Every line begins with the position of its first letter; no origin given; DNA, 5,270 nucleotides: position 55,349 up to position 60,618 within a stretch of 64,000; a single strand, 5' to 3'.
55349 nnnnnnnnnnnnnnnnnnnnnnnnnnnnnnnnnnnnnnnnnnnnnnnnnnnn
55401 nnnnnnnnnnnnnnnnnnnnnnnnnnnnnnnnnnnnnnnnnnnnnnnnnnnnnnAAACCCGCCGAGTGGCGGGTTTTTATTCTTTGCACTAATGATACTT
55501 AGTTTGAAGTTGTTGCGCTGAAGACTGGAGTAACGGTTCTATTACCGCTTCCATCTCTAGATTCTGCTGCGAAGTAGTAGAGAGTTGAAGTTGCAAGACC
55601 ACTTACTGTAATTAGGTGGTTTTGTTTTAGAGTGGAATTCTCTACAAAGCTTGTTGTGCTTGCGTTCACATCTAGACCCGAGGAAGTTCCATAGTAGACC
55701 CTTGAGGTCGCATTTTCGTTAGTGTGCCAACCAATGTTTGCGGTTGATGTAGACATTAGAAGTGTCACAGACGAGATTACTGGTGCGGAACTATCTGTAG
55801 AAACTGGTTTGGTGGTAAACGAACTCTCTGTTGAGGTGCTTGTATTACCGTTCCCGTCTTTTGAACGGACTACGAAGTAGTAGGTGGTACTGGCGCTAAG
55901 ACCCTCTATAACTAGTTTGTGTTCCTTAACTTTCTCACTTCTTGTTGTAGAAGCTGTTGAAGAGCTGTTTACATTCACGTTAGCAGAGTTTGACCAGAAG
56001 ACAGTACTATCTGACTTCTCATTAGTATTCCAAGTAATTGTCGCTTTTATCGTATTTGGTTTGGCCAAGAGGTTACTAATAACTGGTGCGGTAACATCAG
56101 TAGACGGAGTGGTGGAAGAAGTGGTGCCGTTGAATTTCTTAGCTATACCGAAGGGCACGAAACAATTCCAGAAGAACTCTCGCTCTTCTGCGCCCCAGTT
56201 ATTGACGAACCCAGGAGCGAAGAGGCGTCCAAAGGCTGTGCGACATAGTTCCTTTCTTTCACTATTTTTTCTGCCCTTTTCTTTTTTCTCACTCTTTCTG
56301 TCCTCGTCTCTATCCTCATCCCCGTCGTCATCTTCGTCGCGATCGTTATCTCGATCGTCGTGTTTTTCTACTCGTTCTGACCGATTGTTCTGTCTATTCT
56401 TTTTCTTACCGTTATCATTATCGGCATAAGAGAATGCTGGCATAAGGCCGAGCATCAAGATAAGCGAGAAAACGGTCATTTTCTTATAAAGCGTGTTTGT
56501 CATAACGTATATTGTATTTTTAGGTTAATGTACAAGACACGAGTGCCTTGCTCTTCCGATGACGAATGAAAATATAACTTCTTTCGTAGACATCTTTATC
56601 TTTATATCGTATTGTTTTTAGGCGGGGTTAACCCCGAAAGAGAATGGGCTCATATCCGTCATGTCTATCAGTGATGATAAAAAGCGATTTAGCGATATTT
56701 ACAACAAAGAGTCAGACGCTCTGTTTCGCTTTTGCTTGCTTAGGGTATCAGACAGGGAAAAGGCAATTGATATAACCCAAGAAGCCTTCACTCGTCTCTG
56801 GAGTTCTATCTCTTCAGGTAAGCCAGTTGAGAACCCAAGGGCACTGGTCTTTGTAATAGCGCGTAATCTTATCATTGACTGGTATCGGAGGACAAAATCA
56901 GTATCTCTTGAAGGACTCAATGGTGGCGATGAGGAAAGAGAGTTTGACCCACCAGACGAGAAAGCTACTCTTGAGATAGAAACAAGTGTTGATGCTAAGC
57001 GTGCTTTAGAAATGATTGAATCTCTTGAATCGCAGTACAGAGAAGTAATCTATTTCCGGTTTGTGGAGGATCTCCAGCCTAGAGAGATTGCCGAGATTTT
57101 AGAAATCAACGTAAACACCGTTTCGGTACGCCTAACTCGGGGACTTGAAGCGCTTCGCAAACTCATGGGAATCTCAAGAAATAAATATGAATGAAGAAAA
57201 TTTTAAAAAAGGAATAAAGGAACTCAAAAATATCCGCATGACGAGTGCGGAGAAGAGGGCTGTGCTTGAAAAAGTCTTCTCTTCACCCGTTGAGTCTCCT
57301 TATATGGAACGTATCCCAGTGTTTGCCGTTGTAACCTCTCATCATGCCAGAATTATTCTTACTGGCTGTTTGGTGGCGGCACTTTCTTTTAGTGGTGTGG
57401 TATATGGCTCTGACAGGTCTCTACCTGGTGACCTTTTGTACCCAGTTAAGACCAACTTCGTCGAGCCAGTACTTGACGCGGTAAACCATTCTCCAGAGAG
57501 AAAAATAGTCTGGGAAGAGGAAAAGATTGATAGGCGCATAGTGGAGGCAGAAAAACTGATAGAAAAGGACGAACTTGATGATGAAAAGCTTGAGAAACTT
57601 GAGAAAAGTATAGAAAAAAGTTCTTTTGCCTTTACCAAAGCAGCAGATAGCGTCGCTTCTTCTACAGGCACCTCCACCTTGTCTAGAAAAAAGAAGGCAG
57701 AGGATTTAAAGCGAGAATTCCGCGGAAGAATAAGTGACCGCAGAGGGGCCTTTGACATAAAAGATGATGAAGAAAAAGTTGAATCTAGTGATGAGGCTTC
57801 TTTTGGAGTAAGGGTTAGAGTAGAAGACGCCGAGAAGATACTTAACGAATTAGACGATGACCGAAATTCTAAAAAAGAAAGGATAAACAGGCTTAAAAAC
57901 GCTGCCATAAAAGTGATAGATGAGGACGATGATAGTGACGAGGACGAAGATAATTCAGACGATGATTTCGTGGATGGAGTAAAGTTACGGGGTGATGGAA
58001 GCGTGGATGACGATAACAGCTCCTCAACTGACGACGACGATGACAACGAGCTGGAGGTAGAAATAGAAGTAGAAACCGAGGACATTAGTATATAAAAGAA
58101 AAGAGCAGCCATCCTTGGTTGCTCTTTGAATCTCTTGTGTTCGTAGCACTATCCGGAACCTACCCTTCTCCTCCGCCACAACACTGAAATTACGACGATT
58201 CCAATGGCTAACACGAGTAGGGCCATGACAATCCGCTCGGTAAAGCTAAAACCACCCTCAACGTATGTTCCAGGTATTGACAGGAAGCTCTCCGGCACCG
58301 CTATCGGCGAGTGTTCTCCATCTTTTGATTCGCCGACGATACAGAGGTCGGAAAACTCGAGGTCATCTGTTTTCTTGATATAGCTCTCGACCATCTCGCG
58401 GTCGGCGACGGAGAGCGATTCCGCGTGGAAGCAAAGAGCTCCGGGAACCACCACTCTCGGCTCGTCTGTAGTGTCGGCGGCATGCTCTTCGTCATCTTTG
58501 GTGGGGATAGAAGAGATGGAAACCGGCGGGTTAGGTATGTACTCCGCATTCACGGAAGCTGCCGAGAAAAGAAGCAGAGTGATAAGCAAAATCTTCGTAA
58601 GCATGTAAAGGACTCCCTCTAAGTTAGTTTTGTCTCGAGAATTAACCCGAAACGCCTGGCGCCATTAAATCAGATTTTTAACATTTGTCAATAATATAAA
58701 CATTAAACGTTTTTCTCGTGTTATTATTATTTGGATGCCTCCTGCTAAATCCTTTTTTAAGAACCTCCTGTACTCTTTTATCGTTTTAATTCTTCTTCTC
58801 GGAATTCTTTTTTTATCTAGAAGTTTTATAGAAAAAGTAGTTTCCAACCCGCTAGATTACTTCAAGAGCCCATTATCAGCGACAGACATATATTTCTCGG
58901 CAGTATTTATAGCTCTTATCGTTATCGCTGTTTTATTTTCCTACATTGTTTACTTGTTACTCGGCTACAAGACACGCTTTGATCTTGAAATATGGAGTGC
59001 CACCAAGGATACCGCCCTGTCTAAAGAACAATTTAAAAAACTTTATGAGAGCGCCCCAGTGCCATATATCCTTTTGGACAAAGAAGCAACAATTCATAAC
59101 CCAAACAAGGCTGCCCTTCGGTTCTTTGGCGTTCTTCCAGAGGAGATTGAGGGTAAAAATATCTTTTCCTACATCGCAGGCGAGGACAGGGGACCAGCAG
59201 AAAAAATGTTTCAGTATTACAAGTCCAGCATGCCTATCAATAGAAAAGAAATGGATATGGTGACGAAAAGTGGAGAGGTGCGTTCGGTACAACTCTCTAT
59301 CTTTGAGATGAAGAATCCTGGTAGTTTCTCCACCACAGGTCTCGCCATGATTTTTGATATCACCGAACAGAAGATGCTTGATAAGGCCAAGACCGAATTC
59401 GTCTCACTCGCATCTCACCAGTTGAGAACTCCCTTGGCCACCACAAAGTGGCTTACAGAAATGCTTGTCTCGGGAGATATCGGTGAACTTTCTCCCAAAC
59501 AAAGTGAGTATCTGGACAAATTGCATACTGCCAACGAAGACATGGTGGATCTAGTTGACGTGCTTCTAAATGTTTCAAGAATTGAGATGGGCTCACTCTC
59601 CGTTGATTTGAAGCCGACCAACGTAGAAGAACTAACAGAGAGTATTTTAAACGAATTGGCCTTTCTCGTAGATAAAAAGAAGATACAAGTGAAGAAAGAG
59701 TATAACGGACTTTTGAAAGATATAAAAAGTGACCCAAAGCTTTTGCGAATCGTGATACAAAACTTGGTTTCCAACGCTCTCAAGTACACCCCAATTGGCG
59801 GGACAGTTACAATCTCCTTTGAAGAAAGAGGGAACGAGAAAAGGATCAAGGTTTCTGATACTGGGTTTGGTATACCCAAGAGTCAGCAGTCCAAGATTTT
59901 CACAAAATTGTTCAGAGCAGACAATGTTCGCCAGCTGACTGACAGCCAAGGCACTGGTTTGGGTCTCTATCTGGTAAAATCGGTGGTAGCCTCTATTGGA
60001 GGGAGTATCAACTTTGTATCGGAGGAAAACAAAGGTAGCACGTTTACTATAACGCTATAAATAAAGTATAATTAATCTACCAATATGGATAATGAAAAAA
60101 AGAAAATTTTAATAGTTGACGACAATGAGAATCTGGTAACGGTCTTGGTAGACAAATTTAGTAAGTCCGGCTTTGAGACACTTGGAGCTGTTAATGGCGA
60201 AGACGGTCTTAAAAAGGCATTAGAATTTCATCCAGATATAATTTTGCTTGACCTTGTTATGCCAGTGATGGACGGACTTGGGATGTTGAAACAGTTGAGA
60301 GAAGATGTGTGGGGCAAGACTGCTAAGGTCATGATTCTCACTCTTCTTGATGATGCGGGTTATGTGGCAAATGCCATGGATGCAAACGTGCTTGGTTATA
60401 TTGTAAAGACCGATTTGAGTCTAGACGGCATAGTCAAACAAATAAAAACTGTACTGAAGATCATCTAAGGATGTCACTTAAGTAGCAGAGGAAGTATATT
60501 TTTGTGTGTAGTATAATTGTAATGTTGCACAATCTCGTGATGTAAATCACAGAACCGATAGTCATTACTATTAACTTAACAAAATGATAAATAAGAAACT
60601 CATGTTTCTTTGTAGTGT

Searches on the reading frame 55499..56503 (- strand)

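Call 26: search_protein_families(library=pfam, proteins=[window:55499-56503:-], max_evalue=0.001)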
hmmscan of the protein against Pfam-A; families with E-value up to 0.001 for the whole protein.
window:55499-56503:- (334 aa): 2 families
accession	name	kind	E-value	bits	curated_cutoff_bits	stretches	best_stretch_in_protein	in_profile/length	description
PF16656.11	Pur_ac_phosph_N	-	1.8e-18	67.3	30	2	153-231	14-93/93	Purple acid Phosphatase, N-terminal domain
PF00041.27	fn3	-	0.00024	21.7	25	0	155-229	17-83/84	Fibronectin type III domain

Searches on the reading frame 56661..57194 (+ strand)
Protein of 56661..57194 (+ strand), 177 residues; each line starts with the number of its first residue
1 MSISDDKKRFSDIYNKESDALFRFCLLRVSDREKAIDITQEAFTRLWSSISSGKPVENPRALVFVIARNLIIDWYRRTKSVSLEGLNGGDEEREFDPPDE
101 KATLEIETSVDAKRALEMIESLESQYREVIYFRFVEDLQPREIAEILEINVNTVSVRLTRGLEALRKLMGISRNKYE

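Call 26: search_protein_families(library=pfam, proteins=[window:56661-57194:+], max_evalue=0.001)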
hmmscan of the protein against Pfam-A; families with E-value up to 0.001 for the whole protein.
window:56661-57194:+ (177 aa): 4 families
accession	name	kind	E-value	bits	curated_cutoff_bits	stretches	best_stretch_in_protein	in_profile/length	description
PF08281.18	Sigma70_r4_2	-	4.4e-14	52.3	25.7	1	115-165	4-54/54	Sigma-70, region 4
PF04542.20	Sigma70_r2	-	4.9e-10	39.5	24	1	14-79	2-69/71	Sigma-70 region 2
PF04545.22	Sigma70_r4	-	1.9e-08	34.1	24.1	1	119-167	2-50/50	Sigma-70, region 4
PF07638.17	Sigma70_ECF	-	0.0002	21.8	21.1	1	30-158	44-172/185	ECF sigma factor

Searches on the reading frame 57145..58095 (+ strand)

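Call 26: search_protein_families(library=pfam, proteins=[window:57145-58095:+], max_evalue=0.001)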
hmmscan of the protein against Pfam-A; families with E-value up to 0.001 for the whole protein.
window:57145-58095:+ (316 aa): 1 family
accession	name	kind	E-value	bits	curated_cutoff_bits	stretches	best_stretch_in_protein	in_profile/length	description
PF18915.5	DUF5667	-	2.6e-07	31.4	27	1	92-173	2-77/99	Domain of unknown function (DUF5667)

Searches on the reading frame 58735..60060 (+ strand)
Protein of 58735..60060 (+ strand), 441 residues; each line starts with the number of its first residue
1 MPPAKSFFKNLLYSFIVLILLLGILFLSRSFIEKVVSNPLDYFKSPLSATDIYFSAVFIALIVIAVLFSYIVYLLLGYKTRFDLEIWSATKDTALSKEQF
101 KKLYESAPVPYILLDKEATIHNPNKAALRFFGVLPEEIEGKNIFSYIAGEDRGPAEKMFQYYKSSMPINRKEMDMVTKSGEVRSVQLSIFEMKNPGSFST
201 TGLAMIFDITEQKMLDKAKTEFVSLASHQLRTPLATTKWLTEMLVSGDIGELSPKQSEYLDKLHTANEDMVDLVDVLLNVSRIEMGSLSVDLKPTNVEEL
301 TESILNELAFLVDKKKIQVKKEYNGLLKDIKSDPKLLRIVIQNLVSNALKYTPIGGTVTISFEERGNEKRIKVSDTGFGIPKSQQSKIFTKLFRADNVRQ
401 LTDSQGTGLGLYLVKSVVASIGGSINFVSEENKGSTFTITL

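Call 26: search_protein_families(library=pfam, proteins=[window:58735-60060:+], max_evalue=0.001)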
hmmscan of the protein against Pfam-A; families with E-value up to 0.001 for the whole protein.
window:58735-60060:+ (441 aa): 7 families
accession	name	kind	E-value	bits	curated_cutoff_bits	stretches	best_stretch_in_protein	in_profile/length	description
PF02518.31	HATPase_c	-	3e-26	92.5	26.4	1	333-441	2-107/111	Histidine kinase-, DNA gyrase B-, and HSP90-like ATPase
PF00512.31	HisKA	-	5e-13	49.3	26.9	1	218-286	1-66/66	His Kinase A (phospho-acceptor) domain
PF00989.32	PAS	-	1.5e-08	35.1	22.6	1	98-191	1-95/113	PAS fold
PF13426.13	PAS_9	-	1.8e-07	31.8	27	1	109-211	2-103/103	PAS domain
PF08447.18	PAS_3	-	0.00013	22.6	25.6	1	124-189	5-72/89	PAS fold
PF08448.16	PAS_4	-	0.00014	22.5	23.1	1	105-211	2-107/110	PAS fold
PF13188.13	PAS_8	-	0.00025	21.3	21.8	1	98-151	1-54/65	PAS domain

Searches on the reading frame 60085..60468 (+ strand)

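Call 76: search_protein_families(library=pfam, proteins=[window:60085-60468:+], max_evalue=0.001)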
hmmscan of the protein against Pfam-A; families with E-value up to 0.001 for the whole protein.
window:60085-60468:+ (127 aa): 1 family
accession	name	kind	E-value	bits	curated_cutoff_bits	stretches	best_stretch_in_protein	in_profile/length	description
PF00072.30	Response_reg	-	1.7e-19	70.5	30.2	1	8-109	1-100/111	Response regulator receiver domain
